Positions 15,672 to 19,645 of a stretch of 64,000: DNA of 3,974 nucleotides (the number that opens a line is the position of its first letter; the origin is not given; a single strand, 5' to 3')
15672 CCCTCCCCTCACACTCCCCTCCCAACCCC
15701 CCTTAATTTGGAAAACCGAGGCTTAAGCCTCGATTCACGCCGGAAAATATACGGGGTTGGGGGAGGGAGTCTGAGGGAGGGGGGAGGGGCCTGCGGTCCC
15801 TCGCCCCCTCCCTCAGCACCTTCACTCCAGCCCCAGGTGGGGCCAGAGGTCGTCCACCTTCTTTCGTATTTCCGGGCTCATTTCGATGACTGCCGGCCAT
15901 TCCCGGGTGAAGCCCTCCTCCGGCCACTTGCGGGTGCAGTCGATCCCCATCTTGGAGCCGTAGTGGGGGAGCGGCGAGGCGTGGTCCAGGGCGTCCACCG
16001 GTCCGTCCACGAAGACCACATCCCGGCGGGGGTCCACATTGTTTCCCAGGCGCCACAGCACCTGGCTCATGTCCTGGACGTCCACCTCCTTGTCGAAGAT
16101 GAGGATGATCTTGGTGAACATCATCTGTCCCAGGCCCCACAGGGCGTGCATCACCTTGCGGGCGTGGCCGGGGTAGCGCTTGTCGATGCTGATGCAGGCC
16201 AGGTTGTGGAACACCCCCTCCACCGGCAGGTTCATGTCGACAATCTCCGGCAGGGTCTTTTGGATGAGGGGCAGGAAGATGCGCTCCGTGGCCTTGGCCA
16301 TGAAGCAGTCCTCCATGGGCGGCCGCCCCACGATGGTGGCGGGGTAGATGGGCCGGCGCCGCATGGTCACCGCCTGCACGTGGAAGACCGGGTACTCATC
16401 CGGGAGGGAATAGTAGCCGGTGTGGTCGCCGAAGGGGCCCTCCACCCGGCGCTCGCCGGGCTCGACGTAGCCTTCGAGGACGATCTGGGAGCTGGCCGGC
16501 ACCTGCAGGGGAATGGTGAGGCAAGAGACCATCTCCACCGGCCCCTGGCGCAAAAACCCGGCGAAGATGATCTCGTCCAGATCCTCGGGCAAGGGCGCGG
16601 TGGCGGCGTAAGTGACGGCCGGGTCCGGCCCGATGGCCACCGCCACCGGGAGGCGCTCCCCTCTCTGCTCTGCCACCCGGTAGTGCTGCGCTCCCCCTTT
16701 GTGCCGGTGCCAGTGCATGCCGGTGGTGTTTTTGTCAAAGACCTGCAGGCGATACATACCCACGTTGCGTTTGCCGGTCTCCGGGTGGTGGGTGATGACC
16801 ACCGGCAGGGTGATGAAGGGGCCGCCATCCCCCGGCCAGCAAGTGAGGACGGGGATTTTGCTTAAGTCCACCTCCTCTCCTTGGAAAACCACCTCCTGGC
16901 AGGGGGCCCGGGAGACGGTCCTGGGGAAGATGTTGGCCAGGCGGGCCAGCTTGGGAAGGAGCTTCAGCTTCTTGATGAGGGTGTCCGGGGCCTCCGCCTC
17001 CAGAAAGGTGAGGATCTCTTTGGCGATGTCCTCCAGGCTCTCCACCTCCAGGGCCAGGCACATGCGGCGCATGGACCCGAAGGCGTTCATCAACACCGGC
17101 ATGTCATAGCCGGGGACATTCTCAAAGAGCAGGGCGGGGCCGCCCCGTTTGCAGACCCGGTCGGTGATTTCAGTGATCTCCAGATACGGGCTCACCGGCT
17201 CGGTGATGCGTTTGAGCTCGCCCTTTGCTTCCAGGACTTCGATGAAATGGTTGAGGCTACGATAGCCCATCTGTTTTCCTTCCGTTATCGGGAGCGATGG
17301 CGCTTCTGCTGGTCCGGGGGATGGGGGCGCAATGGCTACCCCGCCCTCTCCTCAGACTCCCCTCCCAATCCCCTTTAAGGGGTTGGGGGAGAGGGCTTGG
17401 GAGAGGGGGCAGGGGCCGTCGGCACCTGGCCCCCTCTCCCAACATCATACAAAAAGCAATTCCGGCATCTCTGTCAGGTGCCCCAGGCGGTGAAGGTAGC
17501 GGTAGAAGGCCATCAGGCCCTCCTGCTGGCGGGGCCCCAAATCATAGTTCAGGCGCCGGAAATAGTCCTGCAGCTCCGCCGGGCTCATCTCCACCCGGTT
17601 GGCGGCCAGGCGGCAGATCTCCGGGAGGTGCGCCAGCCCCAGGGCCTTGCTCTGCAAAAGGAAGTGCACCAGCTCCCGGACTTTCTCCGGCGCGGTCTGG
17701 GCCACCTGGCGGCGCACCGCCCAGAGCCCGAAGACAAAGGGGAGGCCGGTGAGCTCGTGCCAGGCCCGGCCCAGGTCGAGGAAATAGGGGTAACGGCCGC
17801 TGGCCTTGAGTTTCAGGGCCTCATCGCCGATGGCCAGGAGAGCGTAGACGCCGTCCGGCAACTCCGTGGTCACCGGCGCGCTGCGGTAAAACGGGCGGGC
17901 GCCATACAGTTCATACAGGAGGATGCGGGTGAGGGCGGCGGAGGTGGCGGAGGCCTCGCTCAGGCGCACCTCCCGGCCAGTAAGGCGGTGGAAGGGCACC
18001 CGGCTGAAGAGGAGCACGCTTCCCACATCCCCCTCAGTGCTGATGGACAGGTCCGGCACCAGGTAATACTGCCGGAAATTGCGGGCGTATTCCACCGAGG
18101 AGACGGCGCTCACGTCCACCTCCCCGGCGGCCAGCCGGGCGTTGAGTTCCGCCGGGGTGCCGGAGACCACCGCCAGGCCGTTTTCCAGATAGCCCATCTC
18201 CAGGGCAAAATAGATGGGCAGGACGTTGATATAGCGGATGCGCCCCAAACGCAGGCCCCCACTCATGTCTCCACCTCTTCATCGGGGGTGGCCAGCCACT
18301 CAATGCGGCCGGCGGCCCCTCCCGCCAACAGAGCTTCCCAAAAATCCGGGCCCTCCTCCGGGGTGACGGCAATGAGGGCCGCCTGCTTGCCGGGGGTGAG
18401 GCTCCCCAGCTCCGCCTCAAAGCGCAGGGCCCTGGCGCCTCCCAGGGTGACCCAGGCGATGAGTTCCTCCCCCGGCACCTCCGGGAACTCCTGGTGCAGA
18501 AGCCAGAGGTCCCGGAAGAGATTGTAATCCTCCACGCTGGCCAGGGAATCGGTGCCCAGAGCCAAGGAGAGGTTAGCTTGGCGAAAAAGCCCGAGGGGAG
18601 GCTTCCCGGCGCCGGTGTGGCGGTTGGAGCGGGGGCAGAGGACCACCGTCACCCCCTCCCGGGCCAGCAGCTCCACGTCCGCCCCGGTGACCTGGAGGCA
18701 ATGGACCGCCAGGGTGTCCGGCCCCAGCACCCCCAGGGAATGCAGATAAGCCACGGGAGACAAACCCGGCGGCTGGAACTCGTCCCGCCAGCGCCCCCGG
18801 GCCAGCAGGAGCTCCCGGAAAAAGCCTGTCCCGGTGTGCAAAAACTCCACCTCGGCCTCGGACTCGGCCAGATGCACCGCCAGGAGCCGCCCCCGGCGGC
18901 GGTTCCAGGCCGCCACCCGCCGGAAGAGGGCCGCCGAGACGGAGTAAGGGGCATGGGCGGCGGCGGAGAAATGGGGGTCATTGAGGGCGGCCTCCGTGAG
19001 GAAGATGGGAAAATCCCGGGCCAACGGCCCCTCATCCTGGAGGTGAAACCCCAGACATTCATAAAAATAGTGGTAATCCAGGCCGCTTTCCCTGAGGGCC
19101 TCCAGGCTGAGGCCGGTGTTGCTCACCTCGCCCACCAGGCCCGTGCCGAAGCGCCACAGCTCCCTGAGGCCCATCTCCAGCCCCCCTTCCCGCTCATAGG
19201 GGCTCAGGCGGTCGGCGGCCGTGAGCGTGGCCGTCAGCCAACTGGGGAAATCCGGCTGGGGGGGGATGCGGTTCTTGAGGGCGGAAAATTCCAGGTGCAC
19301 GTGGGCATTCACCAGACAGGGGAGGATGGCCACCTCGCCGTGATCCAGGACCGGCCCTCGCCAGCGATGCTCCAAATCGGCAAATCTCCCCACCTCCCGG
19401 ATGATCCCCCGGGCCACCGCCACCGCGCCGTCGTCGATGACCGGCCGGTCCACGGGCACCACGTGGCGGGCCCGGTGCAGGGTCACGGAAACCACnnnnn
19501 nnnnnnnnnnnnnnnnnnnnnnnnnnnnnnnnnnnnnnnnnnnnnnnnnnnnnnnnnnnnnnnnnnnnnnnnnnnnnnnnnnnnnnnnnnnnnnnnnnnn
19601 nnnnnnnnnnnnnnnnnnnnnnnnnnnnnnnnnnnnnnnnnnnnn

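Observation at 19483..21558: Radical-SAM futalosine enzyme fused to an MTAP-like nucleoside phosphorylase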

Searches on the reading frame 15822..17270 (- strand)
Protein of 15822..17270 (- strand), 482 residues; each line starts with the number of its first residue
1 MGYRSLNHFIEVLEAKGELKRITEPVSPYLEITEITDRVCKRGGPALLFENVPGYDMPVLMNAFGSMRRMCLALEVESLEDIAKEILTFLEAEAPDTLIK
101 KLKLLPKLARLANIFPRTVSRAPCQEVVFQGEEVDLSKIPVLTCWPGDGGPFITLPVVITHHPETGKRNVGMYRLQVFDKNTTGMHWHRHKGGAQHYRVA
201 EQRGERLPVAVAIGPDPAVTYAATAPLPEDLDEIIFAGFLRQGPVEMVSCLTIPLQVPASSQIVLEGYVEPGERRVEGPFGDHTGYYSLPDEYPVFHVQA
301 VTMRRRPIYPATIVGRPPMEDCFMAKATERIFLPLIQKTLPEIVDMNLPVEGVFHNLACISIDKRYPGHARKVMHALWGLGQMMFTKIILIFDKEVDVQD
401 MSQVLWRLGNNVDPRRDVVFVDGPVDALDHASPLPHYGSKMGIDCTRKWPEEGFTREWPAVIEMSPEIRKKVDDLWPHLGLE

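Call 8: search_protein_families(library=pfam, proteins=[window:15822-17270:-], max_evalue=0.01)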
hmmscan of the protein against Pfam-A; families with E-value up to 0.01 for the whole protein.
window:15822-17270:- (482 aa): 3 families
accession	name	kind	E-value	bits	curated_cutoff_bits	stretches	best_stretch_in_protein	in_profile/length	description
PF01977.22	UbiD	-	1.7e-90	302.2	23.3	1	119-317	3-206/206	3-octaprenyl-4-hydroxybenzoate carboxy-lyase Rift-related domain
PF20696.2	UbiD_C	-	7e-49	165.5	24.2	1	322-445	1-127/127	3-octaprenyl-4-hydroxybenzoate carboxy-lyase C-terminal domain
PF20695.2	UbiD_N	-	3.9e-30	104.2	24.3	1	10-84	1-76/78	3-octaprenyl-4-hydroxybenzoate carboxy-lyase N-terminal domain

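Call 9: search_protein_families(library=ncbifam, proteins=[window:15822-17270:-], max_evalue=0.001)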
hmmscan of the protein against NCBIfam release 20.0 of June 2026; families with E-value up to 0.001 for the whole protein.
window:15822-17270:- (482 aa): 7 families
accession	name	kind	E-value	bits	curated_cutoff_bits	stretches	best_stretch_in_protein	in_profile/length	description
TIGR03701.1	mena_SCO4490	equivalog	4.6e-205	681.4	495.9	1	9-440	2-433/433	menaquinone biosynthesis decarboxylase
TIGR00148.1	TIGR00148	subfamily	8.6e-155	515.7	244.85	1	8-448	3-438/438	UbiD family decarboxylase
NF008175.0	PRK10922.1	equivalog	1.8e-150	501.7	788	1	1-479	4-488/497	4-hydroxy-3-polyprenylbenzoate decarboxylase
NF041204.1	VdcC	exception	1.4e-86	290.8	650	1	3-452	1-442/467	non-oxidative hydroxyarylic acid decarboxylases subunit C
TIGR02724.1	phenyl_P_beta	equivalog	2.1e-51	174.8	468.95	1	6-421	3-411/472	phenylphosphate carboxylase subunit beta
NF041219.1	BagN_FevL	exception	7.9e-43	146.7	1000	1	3-320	17-331/502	bagremycin/ferroverdin biosynthesis UbiD family decarboxylase BagN/FevL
TIGR02723.1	phenyl_P_alpha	equivalog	5.7e-38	130.7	564.6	1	8-464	12-460/485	phenylphosphate carboxylase subunit alpha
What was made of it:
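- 15822..17270 (-): UbiD-family menaquinone decarboxylase (SCO4490-type, MqnL). TIGR03701 at 681 bits, cutoff 495.9 (call 9).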

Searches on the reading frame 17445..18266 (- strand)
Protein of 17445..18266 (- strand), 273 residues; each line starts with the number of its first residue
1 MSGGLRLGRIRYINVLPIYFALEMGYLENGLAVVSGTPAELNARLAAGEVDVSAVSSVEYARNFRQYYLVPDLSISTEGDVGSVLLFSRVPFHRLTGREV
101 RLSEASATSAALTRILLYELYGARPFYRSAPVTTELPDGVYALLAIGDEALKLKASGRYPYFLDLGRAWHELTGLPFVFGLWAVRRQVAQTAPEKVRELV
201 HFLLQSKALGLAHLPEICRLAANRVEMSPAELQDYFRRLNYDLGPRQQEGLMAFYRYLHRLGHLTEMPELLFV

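Call 8: search_protein_families(library=pfam, proteins=[window:17445-18266:-], max_evalue=0.01)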
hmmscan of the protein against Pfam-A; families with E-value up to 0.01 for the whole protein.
window:17445-18266:- (273 aa): 1 family
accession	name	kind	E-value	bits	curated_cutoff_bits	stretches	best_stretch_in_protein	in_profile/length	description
PF02621.19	VitK2_biosynth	-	1.4e-71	241.4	26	1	5-259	1-251/252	Menaquinone biosynthesis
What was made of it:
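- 17445..18266 (-): mqnA (chorismate dehydratase). PF02621 at 241 bits (call 8).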

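Call 9: search_protein_families(library=ncbifam, proteins=[window:17445-18266:-], max_evalue=0.001)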
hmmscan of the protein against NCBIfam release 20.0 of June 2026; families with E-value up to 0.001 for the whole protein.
window:17445-18266:- (273 aa): 0 families

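Call 26: search_solved_structures(query=window:17445-18266:-, max_evalue=0.001)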
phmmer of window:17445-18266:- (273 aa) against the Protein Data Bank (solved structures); distinct sequences matched with E-value up to 0.001: 9.
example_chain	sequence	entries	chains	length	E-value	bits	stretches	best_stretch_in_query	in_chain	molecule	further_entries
7ahr_A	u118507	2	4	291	2.3e-38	135.7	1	6-265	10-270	Chorismate dehydratase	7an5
2nxo_A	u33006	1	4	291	2.3e-38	135.7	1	6-265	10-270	Hypothetical protein SCO4506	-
7an8_A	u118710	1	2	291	5.9e-38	134.4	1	6-265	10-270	Chorismate dehydratase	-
7an9_A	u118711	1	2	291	8.2e-38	133.9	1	6-265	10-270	Chorismate dehydratase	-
7ywc_A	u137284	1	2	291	1.1e-37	133.4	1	6-265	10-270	Chorismate dehydratase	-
7an7_A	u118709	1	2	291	1.1e-37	133.4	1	6-265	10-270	Chorismate dehydratase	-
7an6_A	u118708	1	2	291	3e-37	132.1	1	6-265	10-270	Chorismate dehydratase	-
2i6e_A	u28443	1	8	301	2.8e-26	96.1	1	6-254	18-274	Hypothetical protein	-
6o9a_A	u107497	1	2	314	3.2e-26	95.9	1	6-254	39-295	Chorismate dehydratase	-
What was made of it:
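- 17445..18266 (-): Best PDB hit is chorismate dehydratase SCO4506 (7AHR), E 2e-38 (call 26).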

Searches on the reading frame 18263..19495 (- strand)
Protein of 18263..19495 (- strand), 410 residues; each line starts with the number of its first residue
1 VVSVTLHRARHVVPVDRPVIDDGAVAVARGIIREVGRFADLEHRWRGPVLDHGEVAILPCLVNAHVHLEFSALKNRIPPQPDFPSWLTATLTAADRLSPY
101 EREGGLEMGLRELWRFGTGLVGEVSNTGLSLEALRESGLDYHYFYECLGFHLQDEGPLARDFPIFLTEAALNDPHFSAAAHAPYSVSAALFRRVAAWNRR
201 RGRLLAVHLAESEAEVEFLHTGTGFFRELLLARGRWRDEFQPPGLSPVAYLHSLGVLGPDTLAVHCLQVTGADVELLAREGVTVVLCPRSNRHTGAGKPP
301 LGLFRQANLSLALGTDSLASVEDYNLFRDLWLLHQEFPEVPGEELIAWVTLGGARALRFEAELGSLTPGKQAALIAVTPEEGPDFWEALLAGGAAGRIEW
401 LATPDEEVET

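Call 8: search_protein_families(library=pfam, proteins=[window:18263-19495:-], max_evalue=0.01)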
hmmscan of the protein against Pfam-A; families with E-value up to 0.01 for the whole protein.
window:18263-19495:- (410 aa): 3 families
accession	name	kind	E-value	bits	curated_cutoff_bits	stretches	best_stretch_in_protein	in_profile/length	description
PF01979.26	Amidohydro_1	-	5.1e-29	102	25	1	57-377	2-318/345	Amidohydrolase family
PF07969.17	Amidohydro_3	-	1.9e-05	24.8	29.7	1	264-375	311-442/472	Amidohydrolase family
PF22039.1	HUTI_composite_bact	-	0.0087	16.1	25.5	1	23-45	1-23/26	Imidazolonepropionase-like composite domain, bacteria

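Call 9: search_protein_families(library=ncbifam, proteins=[window:18263-19495:-], max_evalue=0.001)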
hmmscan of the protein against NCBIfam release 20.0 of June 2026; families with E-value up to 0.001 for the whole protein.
window:18263-19495:- (410 aa): 23 families
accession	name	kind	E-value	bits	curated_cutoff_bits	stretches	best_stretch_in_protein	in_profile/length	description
NF006269.1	PRK08418.1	equivalog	2.6e-48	164.7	320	1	15-379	12-376/408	aminofutalosine deaminase family hydrolase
NF006549.0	PRK09045.1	equivalog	6.1e-38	130.6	540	1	243-378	237-379/444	TRZ/ATZ family hydrolase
NF006055.0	PRK08203.1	equivalog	2e-31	109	532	2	179-377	207-390/455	8-oxoguanine deaminase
NF006681.0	PRK09229.1-2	equivalog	1.2e-25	90.2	362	2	244-380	250-389/451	formimidoylglutamate deiminase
NF004701.0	PRK06038.1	equivalog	6.2e-23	81.2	609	2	244-377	227-365/432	N-ethylammeline chlorohydrolase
NF009059.0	PRK12393.1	equivalog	5.7e-22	78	543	1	180-375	212-392/460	amidohydrolase family protein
NF006252.0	PRK08393.1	equivalog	1.3e-21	77.2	617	2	244-371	224-356/424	N-ethylammeline chlorohydrolase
NF006056.0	PRK08204.1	subfamily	1.5e-21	76.7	391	1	248-379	234-381/449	hypothetical protein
NF005557.0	PRK07228.1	equivalog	6.7e-21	74.5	522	1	245-378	235-375/445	5'-deoxyadenosine deaminase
NF006679.0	PRK09228.1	subfamily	1.7e-20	73.2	351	2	251-383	256-391/433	guanine deaminase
NF005540.0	PRK07203.1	equivalog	9.9e-19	67.3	444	2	246-375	242-375/444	putative aminohydrolase SsnA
TIGR03314.1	Se_ssnA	subfamily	1.2e-18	67.2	455.5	2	242-377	237-376/441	putative selenium metabolism protein SsnA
TIGR02967.1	guan_deamin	equivalog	6.7e-16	58.3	375.4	1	251-379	231-362/401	guanine deaminase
NF004995.0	PRK06380.1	subfamily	1.4e-15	57.2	567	1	242-378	219-361/418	metal-dependent hydrolase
NF005211.0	PRK06687.1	equivalog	4.7e-15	55.3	703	1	19-380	18-374/419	TRZ/ATZ family protein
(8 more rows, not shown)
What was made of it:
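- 18263..19495 (-): Amidohydrolase, probable aminofutalosine deaminase. Best NCBIfam match NF006269, aminofutalosine deaminase family, 164.7 bits, below its cutoff of 320 (call 9).
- On Aminofutalosine deaminase (NF006269), for the neighbouring gene 18263-19495: It is the top NCBIfam hit but below its cutoff (164.7 < 320, call 9).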

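Call 49: search_solved_structures(query=window:18263-19495:-, max_evalue=0.00001)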
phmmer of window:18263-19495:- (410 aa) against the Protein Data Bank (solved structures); distinct sequences matched with E-value up to 0.00001: 18.
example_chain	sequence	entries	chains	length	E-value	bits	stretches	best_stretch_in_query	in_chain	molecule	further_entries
3v7p_A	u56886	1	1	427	9.2e-29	103.6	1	17-382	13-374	Amidohydrolase family protein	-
4m51_A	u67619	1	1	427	9.2e-29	103.6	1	17-382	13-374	Amidohydrolase family protein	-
4dzh_A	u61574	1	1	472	2.2e-26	95.8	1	8-377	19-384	AMIDOHYDROLASE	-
2imr_A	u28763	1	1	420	3.9e-25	91.7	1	23-357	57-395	Hypothetical protein DR_0824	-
4f0r_A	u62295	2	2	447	9.1e-21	77.3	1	242-378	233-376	5-methylthioadenosine/S-adenosylhomocysteine deaminase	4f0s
3lnp_A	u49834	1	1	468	2.6e-20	75.8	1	247-377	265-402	Amidohydrolase family Protein OLEI01672_1_465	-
7lkj_A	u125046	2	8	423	1.5e-17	66.7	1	34-359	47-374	Aminofutalosine deaminase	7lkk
4dyk_A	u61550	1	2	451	3.4e-17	65.6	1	242-377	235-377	AMIDOHYDROLASE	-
4gbd_A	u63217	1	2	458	3.7e-17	65.4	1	243-377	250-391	Putative uncharacterized protein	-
3hpa_A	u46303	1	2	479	3.1e-16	62.4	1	239-376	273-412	AMIDOHYDROLASE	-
4v1x_A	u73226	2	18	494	1.8e-14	56.5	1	242-377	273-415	ATRAZINE CHLOROHYDROLASE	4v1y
7ww2_A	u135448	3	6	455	6.9e-14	54.6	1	179-376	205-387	8-oxoguanine deaminase | Hydroxydechloroatrazine ethylaminohydrolase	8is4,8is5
2paj_A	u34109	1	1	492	8.7e-11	44.4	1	239-330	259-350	putative cytosine/guanine deaminase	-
6ohb_A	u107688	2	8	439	7.4e-10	41.4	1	19-382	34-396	Guanine deaminase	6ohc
2ood_A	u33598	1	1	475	1.7e-07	33.6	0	349-397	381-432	Blr3880 protein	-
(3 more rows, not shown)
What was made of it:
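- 18263..19495 (-): Best PDB hits 3V7P/4M51 and 2IMR over the full length, plus 7LKJ 'aminofutalosine deaminase' (call 49).
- On Aminofutalosine deaminase (NF006269), for the neighbouring gene 18263-19495: The top PDB hits are 3V7P/4M51 and 2IMR, and 7LKJ 'aminofutalosine deaminase' also matches (call 49).
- This matches the adjacent deaminase, whose best matches are aminofutalosine deaminases (calls 9, 49).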
